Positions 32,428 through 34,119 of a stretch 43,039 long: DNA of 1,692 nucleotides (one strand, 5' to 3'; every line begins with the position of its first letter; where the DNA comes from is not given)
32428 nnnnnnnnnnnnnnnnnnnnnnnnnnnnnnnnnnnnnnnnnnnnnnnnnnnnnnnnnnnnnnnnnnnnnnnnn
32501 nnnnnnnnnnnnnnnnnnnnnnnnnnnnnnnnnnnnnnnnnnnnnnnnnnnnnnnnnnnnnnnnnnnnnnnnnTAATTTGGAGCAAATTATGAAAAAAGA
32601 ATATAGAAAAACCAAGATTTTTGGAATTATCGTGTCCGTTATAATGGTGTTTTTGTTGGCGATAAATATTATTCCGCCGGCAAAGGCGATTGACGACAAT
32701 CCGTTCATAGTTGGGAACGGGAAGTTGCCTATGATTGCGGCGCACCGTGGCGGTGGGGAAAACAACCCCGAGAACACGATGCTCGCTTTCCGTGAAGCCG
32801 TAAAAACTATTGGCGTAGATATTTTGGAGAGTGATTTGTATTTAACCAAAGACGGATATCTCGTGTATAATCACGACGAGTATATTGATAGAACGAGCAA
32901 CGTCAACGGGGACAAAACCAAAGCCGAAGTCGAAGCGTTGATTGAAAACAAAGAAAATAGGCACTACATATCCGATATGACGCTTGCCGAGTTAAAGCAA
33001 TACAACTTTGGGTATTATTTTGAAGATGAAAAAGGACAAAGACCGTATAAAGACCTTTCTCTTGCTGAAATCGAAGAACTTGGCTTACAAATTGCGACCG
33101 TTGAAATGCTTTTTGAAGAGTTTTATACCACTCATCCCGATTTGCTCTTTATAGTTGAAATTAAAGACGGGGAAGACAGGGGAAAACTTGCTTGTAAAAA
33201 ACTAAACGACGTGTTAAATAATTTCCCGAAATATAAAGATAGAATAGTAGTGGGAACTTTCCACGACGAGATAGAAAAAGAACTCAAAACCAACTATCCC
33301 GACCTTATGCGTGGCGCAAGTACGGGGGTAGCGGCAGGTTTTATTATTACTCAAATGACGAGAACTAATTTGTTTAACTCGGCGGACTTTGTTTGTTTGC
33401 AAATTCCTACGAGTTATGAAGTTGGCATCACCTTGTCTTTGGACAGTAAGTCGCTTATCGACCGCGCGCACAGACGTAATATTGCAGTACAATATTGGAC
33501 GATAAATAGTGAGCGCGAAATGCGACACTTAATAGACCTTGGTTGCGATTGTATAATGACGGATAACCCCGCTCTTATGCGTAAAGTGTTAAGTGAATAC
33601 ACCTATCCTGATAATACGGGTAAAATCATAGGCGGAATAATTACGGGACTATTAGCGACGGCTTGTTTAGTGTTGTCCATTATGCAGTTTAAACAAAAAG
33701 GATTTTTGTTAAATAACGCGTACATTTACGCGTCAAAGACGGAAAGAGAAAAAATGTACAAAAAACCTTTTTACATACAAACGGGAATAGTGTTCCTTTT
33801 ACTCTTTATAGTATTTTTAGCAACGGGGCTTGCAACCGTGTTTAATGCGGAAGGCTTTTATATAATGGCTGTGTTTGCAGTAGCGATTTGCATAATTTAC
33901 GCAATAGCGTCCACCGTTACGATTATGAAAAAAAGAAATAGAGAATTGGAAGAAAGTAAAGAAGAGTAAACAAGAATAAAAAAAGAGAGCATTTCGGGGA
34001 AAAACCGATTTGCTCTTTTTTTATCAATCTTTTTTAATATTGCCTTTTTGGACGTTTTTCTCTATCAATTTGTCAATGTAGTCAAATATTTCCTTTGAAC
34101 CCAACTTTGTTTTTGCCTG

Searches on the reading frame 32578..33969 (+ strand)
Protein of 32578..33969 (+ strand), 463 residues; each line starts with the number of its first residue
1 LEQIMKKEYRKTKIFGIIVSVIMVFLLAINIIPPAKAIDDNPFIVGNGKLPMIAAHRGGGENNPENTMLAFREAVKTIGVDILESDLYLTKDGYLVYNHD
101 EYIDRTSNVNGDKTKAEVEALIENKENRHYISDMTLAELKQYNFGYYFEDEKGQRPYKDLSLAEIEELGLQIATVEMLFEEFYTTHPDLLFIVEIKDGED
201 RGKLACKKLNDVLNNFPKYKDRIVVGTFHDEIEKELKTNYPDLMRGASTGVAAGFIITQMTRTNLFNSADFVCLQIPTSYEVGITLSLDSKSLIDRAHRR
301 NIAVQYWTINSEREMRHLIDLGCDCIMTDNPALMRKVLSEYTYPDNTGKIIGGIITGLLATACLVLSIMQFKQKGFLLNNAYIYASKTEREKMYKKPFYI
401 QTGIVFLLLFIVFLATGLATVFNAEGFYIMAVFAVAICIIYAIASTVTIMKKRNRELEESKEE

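Call 75: search_protein_families(library=pfam, proteins=[window:32578-33969:+], max_evalue=0.001)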
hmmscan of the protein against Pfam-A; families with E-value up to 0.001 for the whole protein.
window:32578-33969:+ (463 aa): 3 families
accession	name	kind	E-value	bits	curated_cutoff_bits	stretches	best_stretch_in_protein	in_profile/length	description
PF03009.23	GDPD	-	9.3e-35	121.3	23.6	1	56-332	1-243/244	Glycerophosphoryl diester phosphodiesterase family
PF12650.12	DUF3784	-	3.5e-09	37.2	28.1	1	358-445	2-89/94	Domain of unknown function (DUF3784)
PF13653.12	GDPD_2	-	0.0003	21.6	27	1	307-332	5-30/30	Glycerophosphoryl diester phosphodiesterase family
